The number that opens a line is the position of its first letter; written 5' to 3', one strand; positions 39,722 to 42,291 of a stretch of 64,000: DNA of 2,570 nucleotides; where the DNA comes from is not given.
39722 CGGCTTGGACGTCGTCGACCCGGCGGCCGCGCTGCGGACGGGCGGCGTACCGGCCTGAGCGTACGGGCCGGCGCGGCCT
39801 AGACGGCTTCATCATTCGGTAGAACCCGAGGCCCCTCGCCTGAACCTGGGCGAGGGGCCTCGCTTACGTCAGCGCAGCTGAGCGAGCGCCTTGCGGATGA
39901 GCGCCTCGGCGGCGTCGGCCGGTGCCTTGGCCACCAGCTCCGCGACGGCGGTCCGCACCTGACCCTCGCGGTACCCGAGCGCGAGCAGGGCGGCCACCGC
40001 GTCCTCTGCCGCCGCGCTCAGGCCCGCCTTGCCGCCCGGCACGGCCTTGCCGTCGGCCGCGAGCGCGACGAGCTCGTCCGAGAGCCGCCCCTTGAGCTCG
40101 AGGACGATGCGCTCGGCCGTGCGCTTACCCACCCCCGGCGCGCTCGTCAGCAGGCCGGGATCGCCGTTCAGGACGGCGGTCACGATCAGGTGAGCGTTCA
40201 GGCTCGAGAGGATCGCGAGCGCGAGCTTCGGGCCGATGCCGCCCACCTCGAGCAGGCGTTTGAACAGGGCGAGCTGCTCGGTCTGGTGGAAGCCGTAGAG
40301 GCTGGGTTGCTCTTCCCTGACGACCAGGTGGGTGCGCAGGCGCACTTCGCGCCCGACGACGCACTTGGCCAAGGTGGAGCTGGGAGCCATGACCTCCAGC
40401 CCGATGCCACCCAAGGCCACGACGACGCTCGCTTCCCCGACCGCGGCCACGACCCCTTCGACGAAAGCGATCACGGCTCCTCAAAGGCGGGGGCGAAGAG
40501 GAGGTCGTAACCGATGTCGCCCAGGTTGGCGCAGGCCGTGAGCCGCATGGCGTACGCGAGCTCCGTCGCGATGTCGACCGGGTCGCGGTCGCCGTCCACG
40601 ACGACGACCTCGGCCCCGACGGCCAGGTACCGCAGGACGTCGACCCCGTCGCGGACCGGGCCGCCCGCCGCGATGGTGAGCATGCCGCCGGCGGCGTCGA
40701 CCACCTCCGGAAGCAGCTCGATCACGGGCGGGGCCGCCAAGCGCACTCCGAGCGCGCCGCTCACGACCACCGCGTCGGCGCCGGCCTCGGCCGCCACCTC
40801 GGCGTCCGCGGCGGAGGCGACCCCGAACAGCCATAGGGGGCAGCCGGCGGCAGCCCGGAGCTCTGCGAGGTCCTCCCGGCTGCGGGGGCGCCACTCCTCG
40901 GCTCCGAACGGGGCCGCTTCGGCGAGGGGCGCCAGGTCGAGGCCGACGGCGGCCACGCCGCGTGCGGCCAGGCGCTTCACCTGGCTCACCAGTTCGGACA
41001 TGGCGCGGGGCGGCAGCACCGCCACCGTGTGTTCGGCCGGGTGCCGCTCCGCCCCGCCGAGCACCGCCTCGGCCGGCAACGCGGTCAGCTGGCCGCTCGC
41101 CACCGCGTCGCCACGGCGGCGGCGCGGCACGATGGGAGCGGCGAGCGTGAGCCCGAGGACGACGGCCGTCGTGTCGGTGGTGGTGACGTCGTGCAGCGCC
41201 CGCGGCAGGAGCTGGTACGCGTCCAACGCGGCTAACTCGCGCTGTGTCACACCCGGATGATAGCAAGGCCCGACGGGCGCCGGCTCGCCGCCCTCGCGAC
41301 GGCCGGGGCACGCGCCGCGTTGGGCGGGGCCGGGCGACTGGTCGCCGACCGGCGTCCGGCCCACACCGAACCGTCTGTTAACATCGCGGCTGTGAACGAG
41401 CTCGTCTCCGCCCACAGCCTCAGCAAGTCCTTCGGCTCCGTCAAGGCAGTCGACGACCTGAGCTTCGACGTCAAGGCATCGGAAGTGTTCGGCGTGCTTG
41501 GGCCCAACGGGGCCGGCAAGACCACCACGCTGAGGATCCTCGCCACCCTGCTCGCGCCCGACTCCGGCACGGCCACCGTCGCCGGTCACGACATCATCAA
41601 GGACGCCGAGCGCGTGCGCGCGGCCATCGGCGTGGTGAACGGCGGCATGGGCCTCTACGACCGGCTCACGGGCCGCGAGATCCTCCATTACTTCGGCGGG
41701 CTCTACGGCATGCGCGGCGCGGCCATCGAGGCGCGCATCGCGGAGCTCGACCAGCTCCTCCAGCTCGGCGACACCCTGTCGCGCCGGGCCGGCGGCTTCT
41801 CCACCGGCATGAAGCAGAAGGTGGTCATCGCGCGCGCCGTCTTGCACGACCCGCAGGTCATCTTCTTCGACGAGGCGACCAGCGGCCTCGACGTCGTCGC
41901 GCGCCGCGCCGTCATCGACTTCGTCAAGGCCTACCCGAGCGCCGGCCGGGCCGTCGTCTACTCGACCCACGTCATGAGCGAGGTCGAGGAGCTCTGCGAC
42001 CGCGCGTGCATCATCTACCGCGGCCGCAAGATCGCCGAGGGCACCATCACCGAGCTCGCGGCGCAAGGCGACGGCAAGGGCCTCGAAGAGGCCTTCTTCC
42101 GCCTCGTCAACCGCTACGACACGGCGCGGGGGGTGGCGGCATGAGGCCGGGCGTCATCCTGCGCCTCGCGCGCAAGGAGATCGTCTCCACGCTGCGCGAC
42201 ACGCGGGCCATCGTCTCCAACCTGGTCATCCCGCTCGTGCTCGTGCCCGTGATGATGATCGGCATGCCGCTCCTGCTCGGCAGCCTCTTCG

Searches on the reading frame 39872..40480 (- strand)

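Call 39: search_protein_families(library=pfam, proteins=[window:39872-40480:-], max_evalue=0.00001)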
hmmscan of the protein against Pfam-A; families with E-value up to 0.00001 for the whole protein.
window:39872-40480:- (203 aa): 3 families
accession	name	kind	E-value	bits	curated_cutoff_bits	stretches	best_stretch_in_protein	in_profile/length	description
PF01330.27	RuvA_N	-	1.6e-16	60.6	23.6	1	4-63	2-61/61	RuvA N terminal domain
PF14520.12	HHH_5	-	2.3e-14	54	27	1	73-130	1-56/57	Helix-hairpin-helix domain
PF07499.19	RuvA_C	-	1.4e-10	41.9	24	1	157-202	2-46/47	RuvA, C-terminal domain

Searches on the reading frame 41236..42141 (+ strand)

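Call 39: search_protein_families(library=pfam, proteins=[window:41236-42141:+], max_evalue=0.00001)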
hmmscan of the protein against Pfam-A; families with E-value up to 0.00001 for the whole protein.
window:41236-42141:+ (302 aa): 2 families
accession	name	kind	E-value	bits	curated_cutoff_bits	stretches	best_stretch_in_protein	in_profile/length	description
PF00005.33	ABC_tran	-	4.3e-28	99.1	25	1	73-216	2-137/137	ABC transporter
PF13304.12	AAA_21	-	1e-09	39.3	27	0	178-245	228-298/304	AAA domain, putative AbiEii toxin, Type IV TA system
